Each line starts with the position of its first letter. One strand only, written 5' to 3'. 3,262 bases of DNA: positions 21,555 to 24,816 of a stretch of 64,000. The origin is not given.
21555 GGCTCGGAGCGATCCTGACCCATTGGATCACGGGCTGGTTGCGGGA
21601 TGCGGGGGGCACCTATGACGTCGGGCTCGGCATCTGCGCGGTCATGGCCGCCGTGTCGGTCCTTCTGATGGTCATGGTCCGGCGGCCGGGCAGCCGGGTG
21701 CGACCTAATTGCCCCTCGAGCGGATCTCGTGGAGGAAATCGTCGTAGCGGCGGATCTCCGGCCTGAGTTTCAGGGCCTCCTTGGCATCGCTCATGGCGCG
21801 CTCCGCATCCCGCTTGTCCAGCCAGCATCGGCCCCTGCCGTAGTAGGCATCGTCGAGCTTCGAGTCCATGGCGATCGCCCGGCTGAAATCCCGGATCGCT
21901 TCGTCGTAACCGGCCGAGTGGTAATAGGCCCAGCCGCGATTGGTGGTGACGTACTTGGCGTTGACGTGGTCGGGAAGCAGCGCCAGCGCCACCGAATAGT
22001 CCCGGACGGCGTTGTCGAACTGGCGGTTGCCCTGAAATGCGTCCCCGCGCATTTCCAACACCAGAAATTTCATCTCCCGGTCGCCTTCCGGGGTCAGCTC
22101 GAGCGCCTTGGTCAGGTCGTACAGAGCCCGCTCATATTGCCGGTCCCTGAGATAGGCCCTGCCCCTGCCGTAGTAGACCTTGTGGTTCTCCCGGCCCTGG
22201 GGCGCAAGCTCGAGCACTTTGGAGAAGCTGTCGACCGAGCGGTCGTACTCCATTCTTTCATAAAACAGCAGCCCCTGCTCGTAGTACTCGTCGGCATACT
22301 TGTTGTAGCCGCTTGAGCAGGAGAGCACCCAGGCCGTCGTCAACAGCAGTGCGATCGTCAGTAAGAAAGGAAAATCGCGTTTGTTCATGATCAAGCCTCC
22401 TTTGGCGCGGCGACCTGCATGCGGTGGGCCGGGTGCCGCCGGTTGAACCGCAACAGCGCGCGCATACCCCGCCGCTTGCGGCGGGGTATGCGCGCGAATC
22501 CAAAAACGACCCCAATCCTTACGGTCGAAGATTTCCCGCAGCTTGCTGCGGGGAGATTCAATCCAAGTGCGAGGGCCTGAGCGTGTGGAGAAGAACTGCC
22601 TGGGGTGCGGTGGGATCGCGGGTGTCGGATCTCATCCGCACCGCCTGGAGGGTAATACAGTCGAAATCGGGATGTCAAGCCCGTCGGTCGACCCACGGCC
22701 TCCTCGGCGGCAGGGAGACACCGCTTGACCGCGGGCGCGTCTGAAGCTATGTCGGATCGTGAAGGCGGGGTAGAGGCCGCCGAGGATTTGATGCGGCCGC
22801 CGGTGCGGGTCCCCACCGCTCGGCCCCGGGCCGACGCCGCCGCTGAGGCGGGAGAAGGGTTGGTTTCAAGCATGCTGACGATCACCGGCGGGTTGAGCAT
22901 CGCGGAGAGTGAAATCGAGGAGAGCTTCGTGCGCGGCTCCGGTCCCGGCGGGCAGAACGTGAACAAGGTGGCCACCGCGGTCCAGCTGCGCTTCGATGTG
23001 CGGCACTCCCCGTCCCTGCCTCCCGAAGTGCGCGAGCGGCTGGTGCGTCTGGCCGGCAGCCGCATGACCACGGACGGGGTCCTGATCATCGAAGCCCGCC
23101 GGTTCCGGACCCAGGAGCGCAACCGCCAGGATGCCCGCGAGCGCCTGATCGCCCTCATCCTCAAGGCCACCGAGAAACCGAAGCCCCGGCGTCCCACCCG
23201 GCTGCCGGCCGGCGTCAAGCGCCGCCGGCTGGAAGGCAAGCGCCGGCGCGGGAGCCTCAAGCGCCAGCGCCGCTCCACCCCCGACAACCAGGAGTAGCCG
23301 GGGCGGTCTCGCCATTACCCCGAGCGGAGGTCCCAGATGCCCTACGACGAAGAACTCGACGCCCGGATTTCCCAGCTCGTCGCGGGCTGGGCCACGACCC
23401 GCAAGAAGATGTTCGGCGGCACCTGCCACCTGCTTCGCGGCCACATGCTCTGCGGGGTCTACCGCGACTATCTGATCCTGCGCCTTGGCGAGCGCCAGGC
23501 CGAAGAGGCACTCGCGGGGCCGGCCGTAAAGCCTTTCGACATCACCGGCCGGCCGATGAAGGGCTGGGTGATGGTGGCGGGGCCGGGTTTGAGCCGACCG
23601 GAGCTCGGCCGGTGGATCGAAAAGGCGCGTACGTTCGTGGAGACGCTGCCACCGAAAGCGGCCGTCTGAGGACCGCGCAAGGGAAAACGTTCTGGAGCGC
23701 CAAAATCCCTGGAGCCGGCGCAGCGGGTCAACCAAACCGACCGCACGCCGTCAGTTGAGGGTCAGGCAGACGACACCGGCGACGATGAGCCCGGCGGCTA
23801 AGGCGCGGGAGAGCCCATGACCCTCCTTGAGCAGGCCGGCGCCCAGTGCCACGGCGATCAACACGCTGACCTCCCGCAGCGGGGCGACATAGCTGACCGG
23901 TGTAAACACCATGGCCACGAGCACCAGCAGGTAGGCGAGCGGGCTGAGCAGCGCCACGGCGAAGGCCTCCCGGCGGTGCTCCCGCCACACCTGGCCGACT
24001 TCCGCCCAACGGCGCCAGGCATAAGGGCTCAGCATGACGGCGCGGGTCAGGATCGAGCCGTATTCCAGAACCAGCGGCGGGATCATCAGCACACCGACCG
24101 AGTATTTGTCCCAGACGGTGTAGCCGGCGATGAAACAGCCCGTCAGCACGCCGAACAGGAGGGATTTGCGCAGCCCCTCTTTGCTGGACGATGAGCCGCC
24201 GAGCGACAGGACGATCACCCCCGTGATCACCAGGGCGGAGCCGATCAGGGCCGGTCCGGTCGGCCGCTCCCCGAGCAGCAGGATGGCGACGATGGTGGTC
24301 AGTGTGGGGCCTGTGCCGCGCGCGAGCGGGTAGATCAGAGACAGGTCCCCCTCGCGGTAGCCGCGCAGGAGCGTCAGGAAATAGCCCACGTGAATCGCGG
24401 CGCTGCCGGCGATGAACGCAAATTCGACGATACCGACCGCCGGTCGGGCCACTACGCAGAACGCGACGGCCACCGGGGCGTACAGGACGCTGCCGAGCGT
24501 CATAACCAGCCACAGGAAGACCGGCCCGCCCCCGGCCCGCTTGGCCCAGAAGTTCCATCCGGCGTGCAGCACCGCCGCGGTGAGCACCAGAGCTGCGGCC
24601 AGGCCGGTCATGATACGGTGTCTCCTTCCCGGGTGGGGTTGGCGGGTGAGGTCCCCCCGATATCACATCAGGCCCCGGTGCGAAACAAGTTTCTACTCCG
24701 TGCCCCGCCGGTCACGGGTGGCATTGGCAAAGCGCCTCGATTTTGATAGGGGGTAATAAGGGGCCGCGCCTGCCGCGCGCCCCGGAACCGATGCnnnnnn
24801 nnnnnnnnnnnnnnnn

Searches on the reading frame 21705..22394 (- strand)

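Call 3: search_protein_families(library=pfam, proteins=[window:21705-22394:-], max_evalue=0.01)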
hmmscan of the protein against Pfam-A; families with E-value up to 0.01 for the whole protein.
window:21705-22394:- (229 aa): 15 families
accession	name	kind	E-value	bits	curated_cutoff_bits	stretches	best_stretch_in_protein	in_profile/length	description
PF00515.34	TPR_1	-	1.3e-26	91.7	27.8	4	72-102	2-32/34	Tetratricopeptide repeat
PF07719.23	TPR_2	-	2.4e-25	86.9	27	2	72-103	2-33/34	Tetratricopeptide repeat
PF13432.12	TPR_16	-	4.1e-16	59.5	32.7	2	153-212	3-62/65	Tetratricopeptide repeat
PF13181.12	TPR_8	-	1.2e-12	47.3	25.7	0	72-103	2-33/34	Tetratricopeptide repeat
PF13414.12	TPR_11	-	8.1e-12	45.1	26.8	1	162-188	9-35/42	TPR repeat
PF13371.12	TPR_9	-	3.6e-10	40.2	35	1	121-184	6-61/73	Tetratricopeptide repeat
PF13424.12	TPR_12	-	2.6e-09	37.6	30.1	2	116-177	9-75/77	Tetratricopeptide repeat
PF14559.12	TPR_19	-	1.1e-07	32.4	25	0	163-201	7-45/68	Tetratricopeptide repeat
PF13174.12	TPR_6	-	8.9e-07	29.6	26.3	0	37-66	3-32/33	Tetratricopeptide repeat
PF25575.1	TPR_BSK1_C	-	3.1e-06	27.5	42.2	0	152-213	47-109/118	Serine/threonine-protein kinase BSK1-like, TPR repeats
PF10516.15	SHNi-TPR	-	8.6e-06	25.6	21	0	125-145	16-36/38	SHNi-TPR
PF13431.12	TPR_17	-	9.7e-06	25.9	24.4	0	69-91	11-33/34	Tetratricopeptide repeat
PF13525.12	YfiO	-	0.00092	19.5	25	0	32-119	3-88/203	Outer membrane lipoprotein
PF12895.13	ANAPC3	-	0.0024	18.6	27.2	0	59-100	14-51/82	Anaphase-promoting complex, cyclosome, subunit 3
PF13428.12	TPR_14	-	0.0027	18.7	23.5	0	73-103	3-33/44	Tetratricopeptide repeat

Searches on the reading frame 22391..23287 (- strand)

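Call 3: search_protein_families(library=pfam, proteins=[window:22391-23287:-], max_evalue=0.01)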
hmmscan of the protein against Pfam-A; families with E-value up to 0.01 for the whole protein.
window:22391-23287:- (298 aa): 1 family
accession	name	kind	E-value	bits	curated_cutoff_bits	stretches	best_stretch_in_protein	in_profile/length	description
PF16014.10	SAP130_C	-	0.0045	16.5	27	1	96-160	90-155/406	Histone deacetylase complex subunit SAP130 C-terminus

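Call 5: search_protein_families(library=ncbifam, proteins=[window:22391-23287:-], max_evalue=0.001)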
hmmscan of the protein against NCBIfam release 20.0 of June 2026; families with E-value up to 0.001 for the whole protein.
window:22391-23287:- (298 aa): 0 families

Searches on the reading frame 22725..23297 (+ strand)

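Call 36: search_protein_families(library=pfam, proteins=[window:22725-23297:+], max_evalue=0.001)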
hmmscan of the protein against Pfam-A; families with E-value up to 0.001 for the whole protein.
window:22725-23297:+ (190 aa): 1 family
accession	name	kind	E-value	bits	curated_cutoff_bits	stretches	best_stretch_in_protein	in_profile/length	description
PF00472.26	RF-1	-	5.5e-21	75.1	35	1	57-182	5-110/116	RF-1 domain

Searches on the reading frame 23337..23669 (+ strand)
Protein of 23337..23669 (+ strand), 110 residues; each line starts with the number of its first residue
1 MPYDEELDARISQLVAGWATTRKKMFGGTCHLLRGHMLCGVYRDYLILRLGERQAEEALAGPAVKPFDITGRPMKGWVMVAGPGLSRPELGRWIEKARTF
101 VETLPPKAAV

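Call 36: search_protein_families(library=pfam, proteins=[window:23337-23669:+], max_evalue=0.001)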
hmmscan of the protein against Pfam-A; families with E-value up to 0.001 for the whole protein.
window:23337-23669:+ (110 aa): 1 family
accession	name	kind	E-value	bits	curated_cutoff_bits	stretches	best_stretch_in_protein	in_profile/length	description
PF04993.18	TfoX_N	-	1.5e-09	38.3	30.1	1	20-97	9-87/91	TfoX N-terminal domain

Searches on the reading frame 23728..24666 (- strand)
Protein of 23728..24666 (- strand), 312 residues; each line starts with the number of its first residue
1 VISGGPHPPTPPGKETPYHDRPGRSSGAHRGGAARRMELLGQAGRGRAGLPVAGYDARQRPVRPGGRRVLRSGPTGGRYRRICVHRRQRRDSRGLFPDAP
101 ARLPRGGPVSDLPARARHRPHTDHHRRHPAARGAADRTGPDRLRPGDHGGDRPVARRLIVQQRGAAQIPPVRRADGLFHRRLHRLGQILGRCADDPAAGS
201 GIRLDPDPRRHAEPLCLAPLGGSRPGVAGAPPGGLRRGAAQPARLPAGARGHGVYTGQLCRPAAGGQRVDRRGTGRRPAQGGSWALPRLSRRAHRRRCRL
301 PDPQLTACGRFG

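Call 3: search_protein_families(library=pfam, proteins=[window:23728-24666:-], max_evalue=0.01)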
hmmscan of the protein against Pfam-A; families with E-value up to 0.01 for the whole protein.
window:23728-24666:- (312 aa): 0 families

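Call 5: search_protein_families(library=ncbifam, proteins=[window:23728-24666:-], max_evalue=0.001)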
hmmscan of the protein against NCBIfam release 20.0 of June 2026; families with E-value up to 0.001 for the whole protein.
window:23728-24666:- (312 aa): 0 families

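Call 36: search_protein_families(library=pfam, proteins=[window:23751-24611:-], max_evalue=0.001)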
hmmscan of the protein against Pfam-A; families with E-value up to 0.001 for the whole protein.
window:23751-24611:- (286 aa): 1 family
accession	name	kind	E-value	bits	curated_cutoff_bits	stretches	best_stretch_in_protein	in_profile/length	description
PF00892.27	EamA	-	6.9e-16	59.2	28.2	2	150-284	3-134/135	EamA-like transporter family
